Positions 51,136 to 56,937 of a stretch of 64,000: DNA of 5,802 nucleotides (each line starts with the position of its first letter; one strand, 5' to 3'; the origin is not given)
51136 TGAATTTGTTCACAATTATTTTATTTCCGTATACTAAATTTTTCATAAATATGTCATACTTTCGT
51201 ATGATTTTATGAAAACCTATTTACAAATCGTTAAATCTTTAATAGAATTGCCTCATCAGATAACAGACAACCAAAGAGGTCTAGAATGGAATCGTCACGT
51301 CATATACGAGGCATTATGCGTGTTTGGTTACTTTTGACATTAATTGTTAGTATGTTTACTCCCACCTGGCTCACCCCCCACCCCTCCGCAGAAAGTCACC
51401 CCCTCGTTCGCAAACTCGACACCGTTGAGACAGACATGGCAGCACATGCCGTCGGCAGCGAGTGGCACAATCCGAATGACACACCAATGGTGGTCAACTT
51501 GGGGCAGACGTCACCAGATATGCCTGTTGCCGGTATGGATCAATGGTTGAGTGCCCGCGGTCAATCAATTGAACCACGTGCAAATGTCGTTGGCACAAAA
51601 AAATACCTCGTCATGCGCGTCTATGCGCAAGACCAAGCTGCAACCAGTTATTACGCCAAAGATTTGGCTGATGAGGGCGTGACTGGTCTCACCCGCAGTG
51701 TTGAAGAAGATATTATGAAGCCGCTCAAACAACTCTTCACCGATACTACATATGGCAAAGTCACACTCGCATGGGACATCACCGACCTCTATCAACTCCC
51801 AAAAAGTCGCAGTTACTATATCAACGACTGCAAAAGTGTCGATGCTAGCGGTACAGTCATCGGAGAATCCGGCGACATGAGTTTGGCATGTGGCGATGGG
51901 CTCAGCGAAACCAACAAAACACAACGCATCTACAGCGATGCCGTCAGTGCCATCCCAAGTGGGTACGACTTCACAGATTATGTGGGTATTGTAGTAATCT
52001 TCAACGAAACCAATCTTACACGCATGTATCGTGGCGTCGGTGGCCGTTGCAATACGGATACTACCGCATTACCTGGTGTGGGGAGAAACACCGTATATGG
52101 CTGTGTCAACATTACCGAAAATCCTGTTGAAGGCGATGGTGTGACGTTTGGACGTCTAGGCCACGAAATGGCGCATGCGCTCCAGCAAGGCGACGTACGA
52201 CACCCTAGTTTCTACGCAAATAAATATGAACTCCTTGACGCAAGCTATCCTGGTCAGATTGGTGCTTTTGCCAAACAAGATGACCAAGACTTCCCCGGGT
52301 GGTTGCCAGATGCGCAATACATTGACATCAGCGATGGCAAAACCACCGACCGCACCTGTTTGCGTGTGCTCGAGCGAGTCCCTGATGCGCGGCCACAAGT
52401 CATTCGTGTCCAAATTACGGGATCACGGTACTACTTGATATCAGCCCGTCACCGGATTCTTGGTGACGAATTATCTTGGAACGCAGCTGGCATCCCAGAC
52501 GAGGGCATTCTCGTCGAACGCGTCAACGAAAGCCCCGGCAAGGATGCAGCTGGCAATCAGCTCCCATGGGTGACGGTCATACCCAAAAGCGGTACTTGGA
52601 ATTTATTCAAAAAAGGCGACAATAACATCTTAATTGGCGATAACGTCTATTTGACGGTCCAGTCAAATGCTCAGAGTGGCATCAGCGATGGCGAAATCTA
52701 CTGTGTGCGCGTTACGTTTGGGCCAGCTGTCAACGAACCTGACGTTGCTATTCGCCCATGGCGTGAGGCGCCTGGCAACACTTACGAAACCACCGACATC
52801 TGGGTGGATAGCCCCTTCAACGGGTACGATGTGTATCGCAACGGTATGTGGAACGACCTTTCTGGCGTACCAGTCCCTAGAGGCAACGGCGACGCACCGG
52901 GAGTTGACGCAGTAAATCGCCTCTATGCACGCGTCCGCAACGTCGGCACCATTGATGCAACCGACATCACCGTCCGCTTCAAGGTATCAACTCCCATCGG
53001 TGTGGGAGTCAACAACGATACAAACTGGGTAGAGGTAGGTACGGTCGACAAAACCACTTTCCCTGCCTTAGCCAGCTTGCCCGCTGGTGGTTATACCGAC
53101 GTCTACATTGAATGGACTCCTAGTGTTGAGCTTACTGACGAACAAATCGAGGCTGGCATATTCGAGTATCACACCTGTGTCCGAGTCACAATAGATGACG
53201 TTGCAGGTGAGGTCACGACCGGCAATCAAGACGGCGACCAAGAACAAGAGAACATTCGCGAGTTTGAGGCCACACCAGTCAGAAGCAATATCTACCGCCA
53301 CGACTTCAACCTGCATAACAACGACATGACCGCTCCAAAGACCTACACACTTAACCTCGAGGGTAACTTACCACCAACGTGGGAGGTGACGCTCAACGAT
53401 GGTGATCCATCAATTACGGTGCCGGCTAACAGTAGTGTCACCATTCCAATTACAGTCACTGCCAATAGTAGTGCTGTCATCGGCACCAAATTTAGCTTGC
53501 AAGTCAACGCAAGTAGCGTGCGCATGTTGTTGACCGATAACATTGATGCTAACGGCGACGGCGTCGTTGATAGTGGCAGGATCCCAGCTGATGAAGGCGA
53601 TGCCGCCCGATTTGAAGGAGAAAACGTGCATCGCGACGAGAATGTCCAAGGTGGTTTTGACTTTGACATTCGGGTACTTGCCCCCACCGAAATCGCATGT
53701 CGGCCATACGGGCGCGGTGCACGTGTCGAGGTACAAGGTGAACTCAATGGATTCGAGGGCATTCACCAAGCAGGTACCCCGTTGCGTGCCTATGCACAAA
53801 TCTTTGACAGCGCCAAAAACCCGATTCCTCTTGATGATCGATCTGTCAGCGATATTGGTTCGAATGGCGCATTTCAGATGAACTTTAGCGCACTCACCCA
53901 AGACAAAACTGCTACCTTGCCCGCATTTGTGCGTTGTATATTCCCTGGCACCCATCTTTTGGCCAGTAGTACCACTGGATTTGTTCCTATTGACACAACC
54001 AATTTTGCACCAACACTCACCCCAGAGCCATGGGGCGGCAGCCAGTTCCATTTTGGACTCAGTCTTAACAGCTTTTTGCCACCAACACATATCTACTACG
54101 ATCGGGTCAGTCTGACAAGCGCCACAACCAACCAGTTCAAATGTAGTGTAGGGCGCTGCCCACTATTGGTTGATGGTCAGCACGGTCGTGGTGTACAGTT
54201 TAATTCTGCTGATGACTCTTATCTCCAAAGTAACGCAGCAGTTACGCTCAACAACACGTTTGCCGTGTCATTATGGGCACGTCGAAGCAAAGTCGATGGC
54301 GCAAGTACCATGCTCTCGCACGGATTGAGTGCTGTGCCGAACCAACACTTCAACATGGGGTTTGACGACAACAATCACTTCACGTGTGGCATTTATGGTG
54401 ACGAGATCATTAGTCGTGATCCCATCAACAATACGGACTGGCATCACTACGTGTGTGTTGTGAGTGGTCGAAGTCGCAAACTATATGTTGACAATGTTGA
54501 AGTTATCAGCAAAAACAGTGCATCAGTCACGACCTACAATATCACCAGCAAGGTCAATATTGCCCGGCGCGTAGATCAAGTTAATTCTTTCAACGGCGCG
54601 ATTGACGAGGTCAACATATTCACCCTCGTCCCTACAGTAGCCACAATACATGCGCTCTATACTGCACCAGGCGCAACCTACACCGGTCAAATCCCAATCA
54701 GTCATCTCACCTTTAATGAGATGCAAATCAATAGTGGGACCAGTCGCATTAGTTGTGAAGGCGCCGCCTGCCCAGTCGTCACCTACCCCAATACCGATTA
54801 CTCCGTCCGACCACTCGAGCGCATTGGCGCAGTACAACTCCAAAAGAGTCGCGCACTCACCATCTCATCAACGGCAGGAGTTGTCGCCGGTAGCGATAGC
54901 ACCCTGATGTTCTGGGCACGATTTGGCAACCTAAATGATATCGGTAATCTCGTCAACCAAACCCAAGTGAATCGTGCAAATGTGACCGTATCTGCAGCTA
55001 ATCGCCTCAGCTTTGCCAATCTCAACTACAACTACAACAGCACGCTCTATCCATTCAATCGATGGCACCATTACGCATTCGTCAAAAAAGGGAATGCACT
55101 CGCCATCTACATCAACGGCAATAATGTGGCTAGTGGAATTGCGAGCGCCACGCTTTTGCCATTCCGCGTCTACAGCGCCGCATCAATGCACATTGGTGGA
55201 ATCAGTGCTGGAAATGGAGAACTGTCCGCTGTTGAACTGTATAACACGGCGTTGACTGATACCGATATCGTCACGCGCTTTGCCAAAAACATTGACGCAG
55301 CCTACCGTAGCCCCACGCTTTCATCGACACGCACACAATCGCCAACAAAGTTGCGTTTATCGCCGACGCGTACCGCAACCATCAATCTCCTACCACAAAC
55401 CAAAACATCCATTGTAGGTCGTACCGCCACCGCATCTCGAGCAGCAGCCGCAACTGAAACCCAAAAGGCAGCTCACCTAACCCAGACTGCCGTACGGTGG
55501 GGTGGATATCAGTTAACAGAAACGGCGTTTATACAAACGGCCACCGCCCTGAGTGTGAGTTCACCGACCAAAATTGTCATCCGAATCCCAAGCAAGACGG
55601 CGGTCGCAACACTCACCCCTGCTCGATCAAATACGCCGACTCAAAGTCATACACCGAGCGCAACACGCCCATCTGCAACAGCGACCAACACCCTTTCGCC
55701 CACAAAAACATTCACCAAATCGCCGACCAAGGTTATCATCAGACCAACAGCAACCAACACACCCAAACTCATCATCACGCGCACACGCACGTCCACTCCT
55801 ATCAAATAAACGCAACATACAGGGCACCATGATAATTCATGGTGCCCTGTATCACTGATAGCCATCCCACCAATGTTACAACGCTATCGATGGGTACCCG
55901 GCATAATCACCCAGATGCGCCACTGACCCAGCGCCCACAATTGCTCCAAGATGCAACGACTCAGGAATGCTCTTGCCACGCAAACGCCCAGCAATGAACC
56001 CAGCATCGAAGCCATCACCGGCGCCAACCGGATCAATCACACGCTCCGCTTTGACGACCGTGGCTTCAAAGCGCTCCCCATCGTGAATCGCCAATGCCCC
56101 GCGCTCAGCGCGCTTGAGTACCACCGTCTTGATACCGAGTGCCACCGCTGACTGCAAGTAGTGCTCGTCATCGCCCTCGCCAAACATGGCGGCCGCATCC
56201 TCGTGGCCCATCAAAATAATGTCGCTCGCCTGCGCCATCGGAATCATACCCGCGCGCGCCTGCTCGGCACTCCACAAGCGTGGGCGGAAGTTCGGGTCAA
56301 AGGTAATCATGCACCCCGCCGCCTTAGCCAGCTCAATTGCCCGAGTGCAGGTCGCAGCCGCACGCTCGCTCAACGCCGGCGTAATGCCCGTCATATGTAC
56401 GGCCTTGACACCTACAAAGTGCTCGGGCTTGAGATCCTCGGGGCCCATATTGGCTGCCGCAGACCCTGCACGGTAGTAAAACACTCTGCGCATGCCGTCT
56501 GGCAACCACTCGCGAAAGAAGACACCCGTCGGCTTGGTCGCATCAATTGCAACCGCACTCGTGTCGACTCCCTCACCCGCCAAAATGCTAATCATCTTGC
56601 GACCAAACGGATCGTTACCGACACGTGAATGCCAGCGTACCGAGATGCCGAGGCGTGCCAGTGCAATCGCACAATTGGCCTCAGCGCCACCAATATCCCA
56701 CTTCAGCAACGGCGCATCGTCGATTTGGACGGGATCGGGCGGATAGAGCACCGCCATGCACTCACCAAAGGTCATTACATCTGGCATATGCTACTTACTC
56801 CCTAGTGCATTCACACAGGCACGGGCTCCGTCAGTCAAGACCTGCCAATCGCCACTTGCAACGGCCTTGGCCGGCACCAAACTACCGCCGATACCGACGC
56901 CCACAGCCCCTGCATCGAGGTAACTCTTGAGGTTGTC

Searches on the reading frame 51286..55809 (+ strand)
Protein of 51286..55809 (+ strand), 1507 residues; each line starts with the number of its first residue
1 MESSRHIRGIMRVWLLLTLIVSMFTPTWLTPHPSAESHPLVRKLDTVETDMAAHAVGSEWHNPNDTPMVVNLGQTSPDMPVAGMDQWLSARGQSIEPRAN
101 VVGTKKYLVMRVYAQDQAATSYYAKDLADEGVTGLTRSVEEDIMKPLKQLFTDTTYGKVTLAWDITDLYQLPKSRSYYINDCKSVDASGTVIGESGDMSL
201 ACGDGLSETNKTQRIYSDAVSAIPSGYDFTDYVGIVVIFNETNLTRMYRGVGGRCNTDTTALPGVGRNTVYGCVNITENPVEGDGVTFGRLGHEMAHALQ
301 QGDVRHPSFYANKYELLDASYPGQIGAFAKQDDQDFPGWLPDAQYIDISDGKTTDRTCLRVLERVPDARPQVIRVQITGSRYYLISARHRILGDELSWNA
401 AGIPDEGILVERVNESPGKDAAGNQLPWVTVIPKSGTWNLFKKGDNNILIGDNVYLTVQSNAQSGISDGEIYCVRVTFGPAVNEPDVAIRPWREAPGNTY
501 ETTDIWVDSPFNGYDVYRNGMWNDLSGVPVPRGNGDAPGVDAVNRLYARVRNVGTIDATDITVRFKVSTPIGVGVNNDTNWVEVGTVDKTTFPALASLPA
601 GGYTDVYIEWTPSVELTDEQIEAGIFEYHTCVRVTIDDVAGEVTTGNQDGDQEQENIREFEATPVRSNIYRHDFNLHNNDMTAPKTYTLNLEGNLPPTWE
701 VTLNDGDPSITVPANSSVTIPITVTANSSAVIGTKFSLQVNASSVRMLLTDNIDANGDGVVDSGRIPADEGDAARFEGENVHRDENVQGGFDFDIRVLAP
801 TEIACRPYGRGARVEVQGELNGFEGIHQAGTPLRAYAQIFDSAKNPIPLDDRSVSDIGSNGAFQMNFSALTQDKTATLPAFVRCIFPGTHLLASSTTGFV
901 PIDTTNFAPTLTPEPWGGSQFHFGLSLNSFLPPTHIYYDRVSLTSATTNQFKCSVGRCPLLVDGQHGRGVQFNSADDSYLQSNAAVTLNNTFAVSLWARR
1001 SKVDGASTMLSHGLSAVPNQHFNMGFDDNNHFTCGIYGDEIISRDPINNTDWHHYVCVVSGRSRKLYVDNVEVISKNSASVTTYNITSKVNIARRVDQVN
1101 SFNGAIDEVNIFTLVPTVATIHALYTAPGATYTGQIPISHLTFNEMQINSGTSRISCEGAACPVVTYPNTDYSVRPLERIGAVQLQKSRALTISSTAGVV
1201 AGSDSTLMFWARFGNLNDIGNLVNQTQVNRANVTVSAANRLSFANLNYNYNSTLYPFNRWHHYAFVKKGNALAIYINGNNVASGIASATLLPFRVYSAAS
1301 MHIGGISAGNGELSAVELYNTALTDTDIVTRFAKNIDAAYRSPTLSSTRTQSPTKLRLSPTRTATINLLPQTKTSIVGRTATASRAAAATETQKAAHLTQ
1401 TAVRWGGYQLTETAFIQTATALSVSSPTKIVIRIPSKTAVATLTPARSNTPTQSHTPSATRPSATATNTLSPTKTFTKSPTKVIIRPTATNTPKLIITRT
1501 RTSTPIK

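Call 7: search_protein_families(library=pfam, proteins=[window:51286-55809:+], max_evalue=0.01)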
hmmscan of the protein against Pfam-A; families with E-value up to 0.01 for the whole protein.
window:51286-55809:+ (1507 aa): 5 families
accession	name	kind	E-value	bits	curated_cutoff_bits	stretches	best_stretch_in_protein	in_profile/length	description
PF13385.13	Laminin_G_3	-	4.2e-31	108.6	27.6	2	977-1121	4-150/151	Concanavalin A-like lectin/glucanases superfamily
PF02210.31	Laminin_G_2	-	0.00043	21.2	22.9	0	1041-1111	43-123/126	Laminin G domain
PF11614.14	FixG_C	-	0.00065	20.3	25.6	1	679-737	41-98/119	IG-like fold at C-terminal of FixG, putative oxidoreductase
PF06439.18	3keto-disac_hyd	-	0.00071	20.1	26.8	0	1249-1283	116-150/187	3-keto-disaccharide hydrolase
PF07705.17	CARDB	-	0.0091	16.6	22.7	0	541-617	18-75/101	CARDB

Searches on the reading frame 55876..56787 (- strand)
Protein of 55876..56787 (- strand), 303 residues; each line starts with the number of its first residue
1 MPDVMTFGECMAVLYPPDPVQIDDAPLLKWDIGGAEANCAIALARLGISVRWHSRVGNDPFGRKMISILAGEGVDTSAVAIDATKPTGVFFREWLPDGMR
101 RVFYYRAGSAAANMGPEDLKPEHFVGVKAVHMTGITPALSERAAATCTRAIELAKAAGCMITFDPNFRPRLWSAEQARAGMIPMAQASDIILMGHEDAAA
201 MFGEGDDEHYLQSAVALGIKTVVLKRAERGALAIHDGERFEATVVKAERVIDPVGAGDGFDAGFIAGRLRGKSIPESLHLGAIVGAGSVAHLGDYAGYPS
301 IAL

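Call 88: search_protein_families(library=pfam, proteins=[window:55876-56787:-], max_evalue=0.00001)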
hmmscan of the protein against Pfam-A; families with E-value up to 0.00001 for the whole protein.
window:55876-56787:- (303 aa): 1 family
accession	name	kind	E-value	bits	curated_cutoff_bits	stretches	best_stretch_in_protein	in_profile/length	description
PF00294.29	PfkB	-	7.9e-51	173.6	25.8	1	1-299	1-300/302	pfkB family carbohydrate kinase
